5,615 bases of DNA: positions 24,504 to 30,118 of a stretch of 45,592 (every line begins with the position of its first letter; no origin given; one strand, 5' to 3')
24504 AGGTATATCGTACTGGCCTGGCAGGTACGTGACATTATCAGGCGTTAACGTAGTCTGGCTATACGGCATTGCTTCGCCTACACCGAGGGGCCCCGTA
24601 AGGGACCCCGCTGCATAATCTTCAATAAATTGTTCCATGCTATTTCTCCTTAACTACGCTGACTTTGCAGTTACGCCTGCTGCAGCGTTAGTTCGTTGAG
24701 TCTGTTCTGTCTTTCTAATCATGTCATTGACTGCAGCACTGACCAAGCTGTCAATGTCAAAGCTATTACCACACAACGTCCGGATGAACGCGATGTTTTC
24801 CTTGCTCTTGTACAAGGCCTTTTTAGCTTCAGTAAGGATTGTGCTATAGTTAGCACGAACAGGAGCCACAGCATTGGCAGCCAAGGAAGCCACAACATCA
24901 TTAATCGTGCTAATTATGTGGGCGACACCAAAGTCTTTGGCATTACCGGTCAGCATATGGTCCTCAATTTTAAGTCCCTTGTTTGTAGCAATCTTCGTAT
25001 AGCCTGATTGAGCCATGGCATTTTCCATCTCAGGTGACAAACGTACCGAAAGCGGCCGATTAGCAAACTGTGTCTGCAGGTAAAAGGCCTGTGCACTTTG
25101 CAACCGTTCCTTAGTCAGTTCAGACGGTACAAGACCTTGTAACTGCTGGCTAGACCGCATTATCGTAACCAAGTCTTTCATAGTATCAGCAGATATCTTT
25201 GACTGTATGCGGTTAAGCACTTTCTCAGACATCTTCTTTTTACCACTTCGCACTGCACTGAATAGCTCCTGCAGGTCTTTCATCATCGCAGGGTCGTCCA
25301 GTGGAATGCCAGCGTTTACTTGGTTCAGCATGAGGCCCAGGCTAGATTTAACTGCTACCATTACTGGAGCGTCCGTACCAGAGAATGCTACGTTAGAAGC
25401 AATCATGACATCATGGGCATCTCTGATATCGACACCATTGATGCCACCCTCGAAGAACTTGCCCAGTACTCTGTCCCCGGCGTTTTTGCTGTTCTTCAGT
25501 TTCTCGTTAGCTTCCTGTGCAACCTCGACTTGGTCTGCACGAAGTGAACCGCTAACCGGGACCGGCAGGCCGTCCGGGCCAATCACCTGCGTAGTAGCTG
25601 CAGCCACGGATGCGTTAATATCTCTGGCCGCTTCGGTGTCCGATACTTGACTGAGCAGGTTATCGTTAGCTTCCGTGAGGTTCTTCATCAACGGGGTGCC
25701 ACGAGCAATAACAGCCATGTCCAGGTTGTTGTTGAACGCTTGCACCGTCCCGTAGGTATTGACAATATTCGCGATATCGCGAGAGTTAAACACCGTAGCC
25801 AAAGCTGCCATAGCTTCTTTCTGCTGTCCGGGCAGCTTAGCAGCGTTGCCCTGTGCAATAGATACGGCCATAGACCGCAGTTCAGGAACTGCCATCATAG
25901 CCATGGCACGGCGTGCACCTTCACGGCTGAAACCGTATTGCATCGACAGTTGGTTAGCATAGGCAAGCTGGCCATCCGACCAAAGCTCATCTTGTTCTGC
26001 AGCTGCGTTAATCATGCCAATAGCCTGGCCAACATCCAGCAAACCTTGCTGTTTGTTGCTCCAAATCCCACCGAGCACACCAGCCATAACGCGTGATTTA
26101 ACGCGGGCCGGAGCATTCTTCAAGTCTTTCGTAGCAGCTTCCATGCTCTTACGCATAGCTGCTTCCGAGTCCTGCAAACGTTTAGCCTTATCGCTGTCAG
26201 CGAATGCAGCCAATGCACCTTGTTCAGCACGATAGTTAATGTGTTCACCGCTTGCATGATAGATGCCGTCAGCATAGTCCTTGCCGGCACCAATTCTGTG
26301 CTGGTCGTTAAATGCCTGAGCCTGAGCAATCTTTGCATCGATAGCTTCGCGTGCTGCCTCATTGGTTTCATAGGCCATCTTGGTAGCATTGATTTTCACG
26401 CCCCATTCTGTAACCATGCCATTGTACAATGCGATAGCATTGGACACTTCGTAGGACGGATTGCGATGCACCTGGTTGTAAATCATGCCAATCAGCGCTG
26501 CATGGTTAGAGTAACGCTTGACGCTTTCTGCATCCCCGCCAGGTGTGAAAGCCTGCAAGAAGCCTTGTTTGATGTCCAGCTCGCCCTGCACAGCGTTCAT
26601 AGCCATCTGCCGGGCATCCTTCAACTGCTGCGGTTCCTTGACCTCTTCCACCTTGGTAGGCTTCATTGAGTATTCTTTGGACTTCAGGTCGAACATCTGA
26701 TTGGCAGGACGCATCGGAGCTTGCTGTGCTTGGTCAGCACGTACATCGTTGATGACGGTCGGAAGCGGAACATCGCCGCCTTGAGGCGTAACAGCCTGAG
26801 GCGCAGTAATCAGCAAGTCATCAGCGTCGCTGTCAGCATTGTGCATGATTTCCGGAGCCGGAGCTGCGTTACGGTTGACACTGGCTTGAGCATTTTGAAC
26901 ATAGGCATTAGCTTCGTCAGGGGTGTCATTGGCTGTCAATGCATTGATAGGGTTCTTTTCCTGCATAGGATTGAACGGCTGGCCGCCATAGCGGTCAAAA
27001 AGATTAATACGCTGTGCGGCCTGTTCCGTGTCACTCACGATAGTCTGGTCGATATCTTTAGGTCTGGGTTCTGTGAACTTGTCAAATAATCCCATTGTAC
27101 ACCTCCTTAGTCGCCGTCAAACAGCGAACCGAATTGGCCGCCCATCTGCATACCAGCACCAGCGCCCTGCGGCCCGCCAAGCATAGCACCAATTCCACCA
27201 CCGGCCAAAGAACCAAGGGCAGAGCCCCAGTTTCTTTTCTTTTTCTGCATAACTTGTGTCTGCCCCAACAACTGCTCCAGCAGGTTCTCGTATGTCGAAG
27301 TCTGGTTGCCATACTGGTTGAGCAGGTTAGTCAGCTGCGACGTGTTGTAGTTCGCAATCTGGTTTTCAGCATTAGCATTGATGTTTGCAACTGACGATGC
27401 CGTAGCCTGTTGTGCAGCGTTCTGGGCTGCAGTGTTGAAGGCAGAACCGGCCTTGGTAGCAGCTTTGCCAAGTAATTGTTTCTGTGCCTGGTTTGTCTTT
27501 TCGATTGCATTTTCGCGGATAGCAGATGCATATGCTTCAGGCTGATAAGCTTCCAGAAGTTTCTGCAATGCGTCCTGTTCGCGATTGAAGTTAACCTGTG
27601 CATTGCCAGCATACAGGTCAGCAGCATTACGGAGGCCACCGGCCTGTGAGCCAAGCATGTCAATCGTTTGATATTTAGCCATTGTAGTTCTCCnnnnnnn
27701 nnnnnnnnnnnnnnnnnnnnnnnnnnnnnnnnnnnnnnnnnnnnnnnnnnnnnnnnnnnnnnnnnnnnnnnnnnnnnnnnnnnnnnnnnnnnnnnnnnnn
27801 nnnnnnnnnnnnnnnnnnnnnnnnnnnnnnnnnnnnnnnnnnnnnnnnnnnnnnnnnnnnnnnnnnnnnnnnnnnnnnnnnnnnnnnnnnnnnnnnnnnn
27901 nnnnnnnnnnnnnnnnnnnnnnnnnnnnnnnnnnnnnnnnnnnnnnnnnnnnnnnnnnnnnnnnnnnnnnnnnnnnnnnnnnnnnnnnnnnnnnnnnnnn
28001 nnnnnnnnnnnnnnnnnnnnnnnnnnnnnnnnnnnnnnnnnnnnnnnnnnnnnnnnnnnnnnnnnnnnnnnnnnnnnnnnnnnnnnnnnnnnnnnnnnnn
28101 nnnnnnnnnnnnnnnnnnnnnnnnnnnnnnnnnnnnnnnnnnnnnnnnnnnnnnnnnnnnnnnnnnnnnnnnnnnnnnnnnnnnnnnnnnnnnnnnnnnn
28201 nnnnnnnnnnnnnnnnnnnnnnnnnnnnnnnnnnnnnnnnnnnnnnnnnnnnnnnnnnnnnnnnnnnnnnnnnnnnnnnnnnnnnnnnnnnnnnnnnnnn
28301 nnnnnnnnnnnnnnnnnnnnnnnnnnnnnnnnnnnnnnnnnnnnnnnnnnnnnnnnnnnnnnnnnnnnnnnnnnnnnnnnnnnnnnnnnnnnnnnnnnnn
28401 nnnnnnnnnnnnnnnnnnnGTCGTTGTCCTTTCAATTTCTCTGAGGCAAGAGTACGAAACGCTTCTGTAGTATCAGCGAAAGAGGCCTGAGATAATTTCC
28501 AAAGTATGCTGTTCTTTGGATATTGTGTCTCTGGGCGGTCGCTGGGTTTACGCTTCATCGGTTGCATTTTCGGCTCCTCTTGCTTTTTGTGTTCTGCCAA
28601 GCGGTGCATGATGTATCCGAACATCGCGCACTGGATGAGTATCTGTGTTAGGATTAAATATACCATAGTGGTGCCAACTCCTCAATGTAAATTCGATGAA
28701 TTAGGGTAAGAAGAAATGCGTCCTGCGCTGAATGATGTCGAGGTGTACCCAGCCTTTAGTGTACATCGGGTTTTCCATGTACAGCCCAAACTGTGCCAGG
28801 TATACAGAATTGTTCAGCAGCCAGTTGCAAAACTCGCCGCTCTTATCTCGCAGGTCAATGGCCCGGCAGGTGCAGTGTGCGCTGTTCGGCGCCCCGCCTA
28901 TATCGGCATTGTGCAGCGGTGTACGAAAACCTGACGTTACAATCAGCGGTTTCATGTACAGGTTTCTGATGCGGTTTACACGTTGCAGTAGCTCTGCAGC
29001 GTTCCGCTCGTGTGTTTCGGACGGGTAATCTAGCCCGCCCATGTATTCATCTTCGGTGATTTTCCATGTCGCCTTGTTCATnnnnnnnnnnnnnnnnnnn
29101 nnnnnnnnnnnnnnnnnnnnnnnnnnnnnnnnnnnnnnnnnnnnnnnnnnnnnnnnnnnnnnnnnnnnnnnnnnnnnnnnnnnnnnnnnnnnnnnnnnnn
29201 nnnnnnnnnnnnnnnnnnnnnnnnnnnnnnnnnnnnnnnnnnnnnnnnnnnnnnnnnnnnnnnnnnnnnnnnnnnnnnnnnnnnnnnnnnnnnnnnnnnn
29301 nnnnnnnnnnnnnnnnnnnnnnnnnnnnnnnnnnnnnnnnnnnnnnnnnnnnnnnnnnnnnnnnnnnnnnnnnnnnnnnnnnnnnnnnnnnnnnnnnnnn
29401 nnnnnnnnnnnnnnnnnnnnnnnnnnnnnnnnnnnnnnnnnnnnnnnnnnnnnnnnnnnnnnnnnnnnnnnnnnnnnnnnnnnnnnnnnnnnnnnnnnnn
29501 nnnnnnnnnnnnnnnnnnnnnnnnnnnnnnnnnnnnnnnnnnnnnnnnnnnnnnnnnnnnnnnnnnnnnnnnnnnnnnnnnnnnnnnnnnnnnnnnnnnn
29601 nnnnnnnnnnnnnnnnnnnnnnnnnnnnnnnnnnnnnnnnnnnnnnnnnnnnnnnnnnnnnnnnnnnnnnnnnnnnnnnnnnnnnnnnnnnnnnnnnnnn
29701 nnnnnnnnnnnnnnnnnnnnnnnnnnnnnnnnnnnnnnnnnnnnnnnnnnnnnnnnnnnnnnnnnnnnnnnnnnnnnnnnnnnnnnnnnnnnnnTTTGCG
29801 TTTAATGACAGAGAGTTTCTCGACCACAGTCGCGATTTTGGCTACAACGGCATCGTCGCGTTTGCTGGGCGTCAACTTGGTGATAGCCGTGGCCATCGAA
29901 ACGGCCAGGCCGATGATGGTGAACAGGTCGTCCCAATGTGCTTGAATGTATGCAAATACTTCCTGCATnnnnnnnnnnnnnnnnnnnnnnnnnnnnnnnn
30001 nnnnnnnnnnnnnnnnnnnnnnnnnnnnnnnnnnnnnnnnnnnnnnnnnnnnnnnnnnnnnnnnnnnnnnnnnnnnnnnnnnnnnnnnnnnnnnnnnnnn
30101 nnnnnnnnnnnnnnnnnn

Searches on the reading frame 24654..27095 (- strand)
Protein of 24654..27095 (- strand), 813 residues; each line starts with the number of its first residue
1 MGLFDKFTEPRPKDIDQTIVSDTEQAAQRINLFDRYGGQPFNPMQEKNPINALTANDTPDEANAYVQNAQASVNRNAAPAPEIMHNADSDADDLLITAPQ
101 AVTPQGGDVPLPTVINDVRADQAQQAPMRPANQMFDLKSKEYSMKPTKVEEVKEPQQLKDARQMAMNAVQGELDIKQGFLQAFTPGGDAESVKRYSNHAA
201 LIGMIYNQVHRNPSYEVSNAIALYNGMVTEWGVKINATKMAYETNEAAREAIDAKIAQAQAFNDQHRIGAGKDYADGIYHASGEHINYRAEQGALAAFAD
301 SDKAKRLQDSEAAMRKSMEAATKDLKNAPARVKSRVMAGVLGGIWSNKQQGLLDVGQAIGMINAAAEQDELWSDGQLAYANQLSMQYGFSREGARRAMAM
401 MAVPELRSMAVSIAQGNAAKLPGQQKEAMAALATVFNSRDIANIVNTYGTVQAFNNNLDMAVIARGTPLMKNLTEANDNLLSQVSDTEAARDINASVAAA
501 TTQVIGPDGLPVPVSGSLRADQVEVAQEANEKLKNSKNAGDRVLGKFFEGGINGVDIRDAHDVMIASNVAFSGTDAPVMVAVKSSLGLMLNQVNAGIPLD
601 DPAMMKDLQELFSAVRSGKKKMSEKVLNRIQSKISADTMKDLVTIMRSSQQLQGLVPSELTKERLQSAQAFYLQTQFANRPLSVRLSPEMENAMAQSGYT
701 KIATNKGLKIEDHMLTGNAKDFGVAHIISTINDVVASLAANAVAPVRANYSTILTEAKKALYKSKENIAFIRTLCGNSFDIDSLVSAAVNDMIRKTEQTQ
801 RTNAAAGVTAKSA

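Call 16: search_protein_families(library=pfam, proteins=[window:24654-27095:-], max_evalue=0.01)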
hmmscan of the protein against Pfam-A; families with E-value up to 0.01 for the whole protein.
window:24654-27095:- (813 aa): 0 families

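Call 17: search_protein_families(library=phrogs, proteins=[window:24654-27095:-], max_evalue=0.001)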
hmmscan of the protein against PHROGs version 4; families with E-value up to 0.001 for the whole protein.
window:24654-27095:- (813 aa): 0 families

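Call 68: search_solved_structures(query=window:24654-27095:-, max_evalue=1)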
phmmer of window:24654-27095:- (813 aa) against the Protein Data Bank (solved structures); distinct sequences matched with E-value up to 1: 1.
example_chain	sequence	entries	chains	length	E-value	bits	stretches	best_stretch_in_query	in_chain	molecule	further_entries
9i5t_R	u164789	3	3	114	0.0035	19.2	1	619-705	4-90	Large ribosomal subunit protein uL18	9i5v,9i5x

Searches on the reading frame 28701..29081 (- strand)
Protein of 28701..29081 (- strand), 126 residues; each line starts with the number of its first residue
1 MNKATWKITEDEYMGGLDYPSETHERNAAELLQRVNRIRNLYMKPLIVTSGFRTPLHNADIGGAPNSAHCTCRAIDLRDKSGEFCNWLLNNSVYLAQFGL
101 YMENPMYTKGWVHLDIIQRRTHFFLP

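Call 100: search_protein_families(library=pfam, proteins=[window:28701-29081:-], max_evalue=0.001)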
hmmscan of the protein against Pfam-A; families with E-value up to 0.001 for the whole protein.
window:28701-29081:- (126 aa): 1 family
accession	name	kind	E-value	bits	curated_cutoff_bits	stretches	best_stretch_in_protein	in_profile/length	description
PF08291.16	Peptidase_M15_3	-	3e-16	59.9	23.2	1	15-115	17-108/108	Peptidase M15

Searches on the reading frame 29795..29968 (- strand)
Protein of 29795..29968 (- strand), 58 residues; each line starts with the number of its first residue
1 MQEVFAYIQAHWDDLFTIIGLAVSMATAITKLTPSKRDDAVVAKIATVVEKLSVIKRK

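Call 16: search_protein_families(library=pfam, proteins=[window:29795-29968:-], max_evalue=0.01)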
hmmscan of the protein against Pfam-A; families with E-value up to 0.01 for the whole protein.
window:29795-29968:- (58 aa): 0 families

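Call 17: search_protein_families(library=phrogs, proteins=[window:29795-29968:-], max_evalue=0.001)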
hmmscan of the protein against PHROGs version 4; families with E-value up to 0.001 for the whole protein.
window:29795-29968:- (58 aa): 1 family
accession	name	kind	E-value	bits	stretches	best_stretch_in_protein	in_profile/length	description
phrog_9685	-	unknown function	9.3e-08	33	1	4-54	7-64/73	-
